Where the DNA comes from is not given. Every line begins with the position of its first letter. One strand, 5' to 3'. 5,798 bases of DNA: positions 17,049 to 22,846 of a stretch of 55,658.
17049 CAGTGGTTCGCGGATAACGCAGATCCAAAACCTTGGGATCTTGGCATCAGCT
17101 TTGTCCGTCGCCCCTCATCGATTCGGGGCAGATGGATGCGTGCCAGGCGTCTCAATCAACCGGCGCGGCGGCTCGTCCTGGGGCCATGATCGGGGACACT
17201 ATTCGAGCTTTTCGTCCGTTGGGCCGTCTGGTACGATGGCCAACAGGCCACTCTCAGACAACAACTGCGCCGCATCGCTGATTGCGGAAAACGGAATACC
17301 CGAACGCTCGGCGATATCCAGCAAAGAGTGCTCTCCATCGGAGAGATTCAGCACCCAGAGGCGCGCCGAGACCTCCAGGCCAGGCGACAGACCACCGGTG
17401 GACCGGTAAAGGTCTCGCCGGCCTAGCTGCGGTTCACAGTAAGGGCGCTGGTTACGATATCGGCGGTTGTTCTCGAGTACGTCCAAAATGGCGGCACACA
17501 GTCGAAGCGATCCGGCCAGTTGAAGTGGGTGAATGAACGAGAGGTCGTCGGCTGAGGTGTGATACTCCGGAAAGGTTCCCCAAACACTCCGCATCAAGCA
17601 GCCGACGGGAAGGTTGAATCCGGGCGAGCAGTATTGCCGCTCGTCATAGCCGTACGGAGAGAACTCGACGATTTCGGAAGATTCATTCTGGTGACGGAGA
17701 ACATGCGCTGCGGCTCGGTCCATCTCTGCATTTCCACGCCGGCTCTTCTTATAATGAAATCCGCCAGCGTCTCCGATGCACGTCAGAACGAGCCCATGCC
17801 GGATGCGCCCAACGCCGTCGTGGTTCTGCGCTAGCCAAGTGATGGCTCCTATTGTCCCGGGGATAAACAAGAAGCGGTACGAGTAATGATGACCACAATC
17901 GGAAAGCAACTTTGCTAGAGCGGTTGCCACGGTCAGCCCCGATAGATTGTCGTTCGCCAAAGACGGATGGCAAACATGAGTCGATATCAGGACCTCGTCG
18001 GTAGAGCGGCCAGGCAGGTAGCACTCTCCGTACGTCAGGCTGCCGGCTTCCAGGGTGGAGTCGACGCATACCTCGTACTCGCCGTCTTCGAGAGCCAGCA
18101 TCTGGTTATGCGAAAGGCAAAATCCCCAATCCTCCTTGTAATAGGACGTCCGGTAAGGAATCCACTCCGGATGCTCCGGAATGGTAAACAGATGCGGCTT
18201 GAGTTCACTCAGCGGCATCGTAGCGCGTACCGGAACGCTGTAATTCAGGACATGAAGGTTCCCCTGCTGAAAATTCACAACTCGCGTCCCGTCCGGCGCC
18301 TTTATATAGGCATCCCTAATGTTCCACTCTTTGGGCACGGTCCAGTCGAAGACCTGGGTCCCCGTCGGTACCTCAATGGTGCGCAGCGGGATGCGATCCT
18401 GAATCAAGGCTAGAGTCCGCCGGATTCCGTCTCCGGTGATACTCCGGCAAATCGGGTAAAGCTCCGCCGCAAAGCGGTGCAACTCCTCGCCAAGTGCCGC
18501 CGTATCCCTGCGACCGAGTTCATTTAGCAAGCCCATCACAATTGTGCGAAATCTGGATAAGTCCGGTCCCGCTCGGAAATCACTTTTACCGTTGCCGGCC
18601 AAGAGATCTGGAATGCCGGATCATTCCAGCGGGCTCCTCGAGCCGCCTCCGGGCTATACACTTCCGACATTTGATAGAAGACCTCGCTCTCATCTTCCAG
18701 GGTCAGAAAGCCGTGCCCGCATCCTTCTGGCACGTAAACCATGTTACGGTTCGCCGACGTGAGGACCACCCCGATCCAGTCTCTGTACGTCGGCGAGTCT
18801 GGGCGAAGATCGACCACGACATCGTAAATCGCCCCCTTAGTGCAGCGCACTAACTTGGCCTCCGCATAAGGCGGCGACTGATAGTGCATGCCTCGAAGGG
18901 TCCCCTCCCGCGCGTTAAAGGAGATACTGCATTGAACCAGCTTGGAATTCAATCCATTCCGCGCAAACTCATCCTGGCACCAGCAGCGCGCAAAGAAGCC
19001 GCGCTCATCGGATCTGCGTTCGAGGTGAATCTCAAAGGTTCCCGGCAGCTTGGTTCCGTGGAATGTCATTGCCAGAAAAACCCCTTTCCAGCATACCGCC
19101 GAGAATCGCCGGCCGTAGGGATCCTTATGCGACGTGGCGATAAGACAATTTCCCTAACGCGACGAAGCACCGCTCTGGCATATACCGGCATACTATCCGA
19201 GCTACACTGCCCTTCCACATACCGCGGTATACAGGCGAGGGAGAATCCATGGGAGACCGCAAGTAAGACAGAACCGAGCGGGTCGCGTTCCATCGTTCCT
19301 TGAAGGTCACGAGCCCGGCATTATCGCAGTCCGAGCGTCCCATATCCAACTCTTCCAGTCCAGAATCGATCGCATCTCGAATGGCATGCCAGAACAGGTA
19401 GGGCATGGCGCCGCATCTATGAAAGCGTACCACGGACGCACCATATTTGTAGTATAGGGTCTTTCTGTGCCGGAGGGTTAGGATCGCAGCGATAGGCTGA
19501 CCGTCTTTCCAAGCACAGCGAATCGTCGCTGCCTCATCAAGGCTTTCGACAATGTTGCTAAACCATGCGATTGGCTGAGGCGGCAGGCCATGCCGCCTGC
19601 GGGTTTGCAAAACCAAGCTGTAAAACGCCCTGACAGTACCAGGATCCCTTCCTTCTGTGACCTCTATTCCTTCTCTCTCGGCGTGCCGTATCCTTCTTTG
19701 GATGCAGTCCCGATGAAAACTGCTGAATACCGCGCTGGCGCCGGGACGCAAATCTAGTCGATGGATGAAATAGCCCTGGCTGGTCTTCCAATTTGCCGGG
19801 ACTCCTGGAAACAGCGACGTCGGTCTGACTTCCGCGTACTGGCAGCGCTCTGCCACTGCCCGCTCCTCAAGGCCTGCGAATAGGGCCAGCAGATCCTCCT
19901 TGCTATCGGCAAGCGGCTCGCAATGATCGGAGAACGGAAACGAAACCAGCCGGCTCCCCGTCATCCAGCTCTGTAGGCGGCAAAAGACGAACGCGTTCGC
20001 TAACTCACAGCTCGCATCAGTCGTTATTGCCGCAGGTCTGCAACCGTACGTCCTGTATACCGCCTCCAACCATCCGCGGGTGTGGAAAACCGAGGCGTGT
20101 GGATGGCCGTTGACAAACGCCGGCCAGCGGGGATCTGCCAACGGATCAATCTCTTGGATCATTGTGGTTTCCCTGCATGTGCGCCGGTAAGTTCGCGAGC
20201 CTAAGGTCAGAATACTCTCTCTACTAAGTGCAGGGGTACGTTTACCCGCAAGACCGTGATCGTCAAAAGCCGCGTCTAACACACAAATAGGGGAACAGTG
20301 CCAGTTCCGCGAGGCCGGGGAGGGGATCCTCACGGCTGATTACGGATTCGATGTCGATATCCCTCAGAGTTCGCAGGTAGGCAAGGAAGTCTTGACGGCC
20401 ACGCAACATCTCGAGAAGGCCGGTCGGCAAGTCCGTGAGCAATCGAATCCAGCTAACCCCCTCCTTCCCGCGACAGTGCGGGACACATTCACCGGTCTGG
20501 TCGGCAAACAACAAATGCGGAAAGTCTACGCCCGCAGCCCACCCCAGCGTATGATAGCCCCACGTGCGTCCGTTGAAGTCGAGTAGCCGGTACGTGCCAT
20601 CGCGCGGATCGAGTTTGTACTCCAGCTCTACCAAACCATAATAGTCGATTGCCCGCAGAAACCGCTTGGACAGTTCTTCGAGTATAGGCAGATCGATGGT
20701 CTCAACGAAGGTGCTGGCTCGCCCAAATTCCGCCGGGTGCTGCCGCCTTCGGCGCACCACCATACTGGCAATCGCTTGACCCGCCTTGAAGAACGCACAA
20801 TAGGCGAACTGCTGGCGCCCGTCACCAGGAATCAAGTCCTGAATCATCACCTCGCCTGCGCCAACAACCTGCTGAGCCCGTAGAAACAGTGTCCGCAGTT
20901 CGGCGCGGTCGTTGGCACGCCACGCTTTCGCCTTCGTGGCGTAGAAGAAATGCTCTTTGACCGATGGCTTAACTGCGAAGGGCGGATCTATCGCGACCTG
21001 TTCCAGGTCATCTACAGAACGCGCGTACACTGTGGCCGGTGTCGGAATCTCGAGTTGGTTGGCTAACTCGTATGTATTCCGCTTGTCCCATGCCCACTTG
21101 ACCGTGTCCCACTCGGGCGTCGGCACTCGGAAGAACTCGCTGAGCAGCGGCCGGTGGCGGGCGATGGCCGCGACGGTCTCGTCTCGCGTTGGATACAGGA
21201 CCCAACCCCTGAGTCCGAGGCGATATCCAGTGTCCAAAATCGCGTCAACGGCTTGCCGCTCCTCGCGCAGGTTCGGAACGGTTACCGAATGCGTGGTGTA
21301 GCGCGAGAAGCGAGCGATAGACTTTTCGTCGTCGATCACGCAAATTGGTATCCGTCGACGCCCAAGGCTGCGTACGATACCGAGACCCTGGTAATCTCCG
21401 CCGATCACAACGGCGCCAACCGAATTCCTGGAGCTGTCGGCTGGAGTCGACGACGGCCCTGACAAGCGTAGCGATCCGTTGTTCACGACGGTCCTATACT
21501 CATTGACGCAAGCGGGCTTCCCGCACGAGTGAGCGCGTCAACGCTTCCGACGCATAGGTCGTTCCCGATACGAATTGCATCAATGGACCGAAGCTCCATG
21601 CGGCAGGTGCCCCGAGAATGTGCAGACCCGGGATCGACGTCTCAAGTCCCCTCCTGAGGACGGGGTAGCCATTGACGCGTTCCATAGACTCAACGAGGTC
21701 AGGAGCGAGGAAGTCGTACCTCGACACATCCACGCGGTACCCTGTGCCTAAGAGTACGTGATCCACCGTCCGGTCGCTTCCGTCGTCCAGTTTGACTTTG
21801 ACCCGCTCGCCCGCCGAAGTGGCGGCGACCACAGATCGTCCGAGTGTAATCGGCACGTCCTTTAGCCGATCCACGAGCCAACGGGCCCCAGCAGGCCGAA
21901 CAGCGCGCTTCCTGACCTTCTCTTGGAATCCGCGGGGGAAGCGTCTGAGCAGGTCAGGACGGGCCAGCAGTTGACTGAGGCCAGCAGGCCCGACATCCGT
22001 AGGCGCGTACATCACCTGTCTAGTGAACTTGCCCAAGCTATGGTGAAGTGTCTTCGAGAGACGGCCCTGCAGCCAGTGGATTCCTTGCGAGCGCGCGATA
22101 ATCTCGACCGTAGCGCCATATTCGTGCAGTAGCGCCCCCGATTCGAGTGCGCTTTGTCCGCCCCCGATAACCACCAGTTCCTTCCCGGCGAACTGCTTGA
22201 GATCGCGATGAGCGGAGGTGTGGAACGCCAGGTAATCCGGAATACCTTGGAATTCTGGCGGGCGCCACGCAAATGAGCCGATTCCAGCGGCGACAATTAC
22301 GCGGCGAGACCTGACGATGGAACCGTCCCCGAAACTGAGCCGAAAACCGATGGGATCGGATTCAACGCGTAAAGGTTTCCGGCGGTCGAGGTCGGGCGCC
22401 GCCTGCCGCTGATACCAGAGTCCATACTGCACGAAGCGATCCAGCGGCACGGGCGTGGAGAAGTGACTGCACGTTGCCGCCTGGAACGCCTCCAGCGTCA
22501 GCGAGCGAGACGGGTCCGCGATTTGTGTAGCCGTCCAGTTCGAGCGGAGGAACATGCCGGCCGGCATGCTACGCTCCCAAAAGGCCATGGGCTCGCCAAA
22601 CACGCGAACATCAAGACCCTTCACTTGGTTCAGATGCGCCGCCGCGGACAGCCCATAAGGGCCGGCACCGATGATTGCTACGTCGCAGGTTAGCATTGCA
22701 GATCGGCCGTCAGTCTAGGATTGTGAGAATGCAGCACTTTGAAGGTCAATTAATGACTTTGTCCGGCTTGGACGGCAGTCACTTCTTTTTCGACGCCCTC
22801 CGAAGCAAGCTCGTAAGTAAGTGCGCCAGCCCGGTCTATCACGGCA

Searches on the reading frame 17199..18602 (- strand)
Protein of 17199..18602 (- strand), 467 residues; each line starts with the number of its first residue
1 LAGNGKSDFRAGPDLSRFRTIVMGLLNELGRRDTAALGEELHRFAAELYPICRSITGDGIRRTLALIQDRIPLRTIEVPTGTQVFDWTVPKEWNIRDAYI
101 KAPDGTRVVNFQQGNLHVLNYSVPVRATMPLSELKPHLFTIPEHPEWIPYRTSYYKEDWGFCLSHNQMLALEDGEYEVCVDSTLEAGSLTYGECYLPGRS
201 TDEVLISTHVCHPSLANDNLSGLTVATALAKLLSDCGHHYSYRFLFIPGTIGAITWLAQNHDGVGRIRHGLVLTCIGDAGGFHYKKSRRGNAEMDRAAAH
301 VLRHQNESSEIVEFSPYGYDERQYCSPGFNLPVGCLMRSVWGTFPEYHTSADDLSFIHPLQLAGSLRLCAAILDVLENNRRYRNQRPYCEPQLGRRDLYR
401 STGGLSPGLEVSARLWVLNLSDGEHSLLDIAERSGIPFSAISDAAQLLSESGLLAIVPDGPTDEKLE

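Call 66: search_protein_families(library=pfam, proteins=[window:17199-18602:-], max_evalue=0.00001)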
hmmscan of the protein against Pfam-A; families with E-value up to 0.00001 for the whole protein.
window:17199-18602:- (467 aa): 3 families
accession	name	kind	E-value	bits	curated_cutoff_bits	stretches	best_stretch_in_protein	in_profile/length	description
PF16254.10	DUF4910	-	1.5e-114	381.4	26.6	1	42-379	1-247/247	Domain of unknown function (DUF4910)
PF09940.16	DUF2172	-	2.7e-40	137.1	27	1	92-183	1-92/92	Domain of unknown function (DUF2172)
PF16221.11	HTH_47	-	2.1e-25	88.5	27.1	1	381-455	2-77/78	winged helix-turn-helix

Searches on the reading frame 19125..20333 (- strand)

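Call 66: search_protein_families(library=pfam, proteins=[window:19125-20333:-], max_evalue=0.00001)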
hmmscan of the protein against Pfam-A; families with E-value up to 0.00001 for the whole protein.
window:19125-20333:- (402 aa): 2 families
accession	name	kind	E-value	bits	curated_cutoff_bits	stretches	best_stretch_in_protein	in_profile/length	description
PF13480.13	Acetyltransf_6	-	4.4e-21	76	22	1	207-336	3-139/143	Acetyltransferase (GNAT) domain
PF02388.22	FemAB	-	1.4e-12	47.6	24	1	267-351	294-381/406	FemAB family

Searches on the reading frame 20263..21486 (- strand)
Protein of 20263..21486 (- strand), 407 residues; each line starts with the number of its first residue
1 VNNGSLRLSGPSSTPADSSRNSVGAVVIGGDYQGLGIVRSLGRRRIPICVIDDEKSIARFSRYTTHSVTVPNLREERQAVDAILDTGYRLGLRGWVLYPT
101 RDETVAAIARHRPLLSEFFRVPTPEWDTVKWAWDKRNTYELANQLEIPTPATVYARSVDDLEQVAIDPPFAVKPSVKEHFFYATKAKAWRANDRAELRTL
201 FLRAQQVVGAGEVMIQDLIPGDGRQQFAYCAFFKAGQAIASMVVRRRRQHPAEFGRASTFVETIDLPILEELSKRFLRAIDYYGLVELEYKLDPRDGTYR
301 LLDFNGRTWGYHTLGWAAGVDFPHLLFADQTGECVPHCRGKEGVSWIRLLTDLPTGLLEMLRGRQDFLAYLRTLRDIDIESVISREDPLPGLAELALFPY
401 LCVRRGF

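Call 66: search_protein_families(library=pfam, proteins=[window:20263-21486:-], max_evalue=0.00001)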
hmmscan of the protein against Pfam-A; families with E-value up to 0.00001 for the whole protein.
window:20263-21486:- (407 aa): 0 families

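Call 68: search_protein_families(library=ncbifam, proteins=[window:20263-21486:-], max_evalue=0.00001)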
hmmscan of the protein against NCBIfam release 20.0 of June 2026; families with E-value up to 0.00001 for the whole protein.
window:20263-21486:- (407 aa): 4 families
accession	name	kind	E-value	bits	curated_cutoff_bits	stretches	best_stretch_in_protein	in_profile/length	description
NF009402.0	PRK12767.1-1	equivalog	7.7e-12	44.7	218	1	28-318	10-286/329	carbamoyl phosphate synthase-like protein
NF009405.0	PRK12767.1-4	equivalog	2.1e-07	30.2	390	1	98-333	75-291/320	carbamoyl phosphate synthase-like protein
NF009406.0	PRK12767.1-5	equivalog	3e-06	26.5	271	1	54-334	35-297/327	carbamoyl phosphate synthase-like protein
NF009404.0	PRK12767.1-3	equivalog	3.3e-06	26.2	316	1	62-335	41-311/344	carbamoyl phosphate synthase-like protein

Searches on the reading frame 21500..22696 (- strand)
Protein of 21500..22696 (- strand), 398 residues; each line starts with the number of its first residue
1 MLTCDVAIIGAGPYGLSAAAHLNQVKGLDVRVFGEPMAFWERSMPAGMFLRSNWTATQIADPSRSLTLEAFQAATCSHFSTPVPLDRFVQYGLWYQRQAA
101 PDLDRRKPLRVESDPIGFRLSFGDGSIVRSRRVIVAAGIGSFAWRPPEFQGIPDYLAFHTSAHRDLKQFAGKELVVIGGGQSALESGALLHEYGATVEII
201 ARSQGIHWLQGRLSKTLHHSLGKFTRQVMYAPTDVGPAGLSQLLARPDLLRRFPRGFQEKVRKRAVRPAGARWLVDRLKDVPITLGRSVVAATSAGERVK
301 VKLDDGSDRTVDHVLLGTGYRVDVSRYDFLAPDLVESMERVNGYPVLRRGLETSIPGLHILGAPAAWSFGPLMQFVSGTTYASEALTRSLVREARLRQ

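Call 66: search_protein_families(library=pfam, proteins=[window:21500-22696:-], max_evalue=0.00001)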
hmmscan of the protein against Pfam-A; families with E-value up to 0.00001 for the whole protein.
window:21500-22696:- (398 aa): 5 families
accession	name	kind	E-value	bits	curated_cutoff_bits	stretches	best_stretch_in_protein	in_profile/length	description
PF07992.20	Pyr_redox_2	-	9.7e-21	74.9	26.1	1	5-216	2-188/291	Pyridine nucleotide-disulphide oxidoreductase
PF13738.12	Pyr_redox_3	-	2.5e-17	63.5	30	1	126-215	121-208/305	Pyridine nucleotide-disulphide oxidoreductase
PF13434.12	Lys_Orn_oxgnase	-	1.2e-09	38.2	21.3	0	123-204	141-223/339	L-lysine 6-monooxygenase/L-ornithine 5-monooxygenase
PF00070.33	Pyr_redox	-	5.1e-08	33.8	22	0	174-206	2-34/82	Pyridine nucleotide-disulphide oxidoreductase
PF01946.23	Thi4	-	8.9e-07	28.8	26.2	0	3-39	17-53/235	Thi4 family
